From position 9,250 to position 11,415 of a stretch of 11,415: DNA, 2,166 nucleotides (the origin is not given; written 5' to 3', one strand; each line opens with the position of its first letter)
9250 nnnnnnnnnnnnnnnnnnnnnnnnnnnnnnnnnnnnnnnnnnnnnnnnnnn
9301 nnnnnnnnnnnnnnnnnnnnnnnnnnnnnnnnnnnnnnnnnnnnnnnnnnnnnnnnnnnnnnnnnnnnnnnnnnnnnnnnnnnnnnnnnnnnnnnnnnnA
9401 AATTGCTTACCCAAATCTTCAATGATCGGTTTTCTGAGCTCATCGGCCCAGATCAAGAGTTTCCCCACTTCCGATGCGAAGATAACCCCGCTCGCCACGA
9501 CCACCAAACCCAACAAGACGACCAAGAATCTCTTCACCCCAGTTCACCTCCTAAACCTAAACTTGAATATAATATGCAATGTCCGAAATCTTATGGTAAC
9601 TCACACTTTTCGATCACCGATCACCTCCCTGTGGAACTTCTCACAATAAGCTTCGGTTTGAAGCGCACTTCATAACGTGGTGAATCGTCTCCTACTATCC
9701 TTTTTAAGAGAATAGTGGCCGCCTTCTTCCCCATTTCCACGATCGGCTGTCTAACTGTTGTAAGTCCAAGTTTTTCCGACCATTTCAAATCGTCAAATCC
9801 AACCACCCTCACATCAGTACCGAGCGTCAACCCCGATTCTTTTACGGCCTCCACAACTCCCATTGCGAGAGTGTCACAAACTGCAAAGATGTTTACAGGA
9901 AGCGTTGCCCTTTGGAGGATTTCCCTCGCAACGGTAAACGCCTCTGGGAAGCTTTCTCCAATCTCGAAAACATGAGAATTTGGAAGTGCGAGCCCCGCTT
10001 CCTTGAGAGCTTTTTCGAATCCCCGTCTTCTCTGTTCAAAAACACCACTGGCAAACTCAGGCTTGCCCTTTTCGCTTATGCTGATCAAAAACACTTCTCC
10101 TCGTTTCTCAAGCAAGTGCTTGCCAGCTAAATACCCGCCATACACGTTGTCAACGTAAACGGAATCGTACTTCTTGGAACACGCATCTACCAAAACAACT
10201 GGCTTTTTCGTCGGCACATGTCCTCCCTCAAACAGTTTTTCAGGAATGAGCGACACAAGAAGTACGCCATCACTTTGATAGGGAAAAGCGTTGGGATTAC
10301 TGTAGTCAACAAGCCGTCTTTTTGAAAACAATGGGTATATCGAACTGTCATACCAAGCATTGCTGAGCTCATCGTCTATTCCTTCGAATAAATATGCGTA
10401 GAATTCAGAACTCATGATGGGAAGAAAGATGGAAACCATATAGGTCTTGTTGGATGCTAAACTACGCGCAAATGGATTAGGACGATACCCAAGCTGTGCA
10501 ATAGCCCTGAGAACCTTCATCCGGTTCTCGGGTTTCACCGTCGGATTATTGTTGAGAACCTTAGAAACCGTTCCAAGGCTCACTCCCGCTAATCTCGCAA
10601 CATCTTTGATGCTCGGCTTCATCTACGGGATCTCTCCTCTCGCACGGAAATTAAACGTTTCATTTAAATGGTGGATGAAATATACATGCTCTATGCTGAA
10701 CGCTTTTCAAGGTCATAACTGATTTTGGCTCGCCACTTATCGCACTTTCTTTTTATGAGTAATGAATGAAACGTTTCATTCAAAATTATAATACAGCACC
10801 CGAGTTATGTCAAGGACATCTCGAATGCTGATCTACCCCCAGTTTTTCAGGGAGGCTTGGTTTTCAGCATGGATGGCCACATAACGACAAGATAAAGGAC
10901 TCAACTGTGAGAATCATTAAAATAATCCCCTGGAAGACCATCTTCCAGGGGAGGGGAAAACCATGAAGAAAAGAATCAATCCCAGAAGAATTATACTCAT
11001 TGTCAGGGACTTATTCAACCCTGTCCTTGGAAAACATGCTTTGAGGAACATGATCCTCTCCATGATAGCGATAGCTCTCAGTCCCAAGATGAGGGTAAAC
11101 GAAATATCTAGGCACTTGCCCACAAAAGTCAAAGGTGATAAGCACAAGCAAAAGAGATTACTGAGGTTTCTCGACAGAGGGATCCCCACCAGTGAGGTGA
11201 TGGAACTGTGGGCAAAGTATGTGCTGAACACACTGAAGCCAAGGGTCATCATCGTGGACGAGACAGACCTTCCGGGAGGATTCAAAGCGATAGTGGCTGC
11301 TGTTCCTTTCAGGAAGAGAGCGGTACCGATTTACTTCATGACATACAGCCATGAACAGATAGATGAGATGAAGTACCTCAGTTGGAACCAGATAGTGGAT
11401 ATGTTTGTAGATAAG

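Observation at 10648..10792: Two LacI-family operators (perfect 20-bp palindrome plus a degenerate copy) spaced ~11 helical turns apart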

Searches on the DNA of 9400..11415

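Call 31: search_rna_families(source=window, start=9400, end=11415, threshold=evalue, max_evalue=1)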
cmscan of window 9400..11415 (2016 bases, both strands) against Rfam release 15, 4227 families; matches with E-value up to 1: 2.
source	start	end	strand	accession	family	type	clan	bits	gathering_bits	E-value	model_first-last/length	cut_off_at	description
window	10918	10992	-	RF02676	Esr41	Gene; sRNA;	-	20.9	102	0.5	1-74/74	no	Enterohemorrhagic E. coli sRNA 41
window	10919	10978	-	RF02399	NsiR1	Gene; sRNA;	-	19.3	39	0.88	1-60/60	no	Nitrogen stress-induced RNA 1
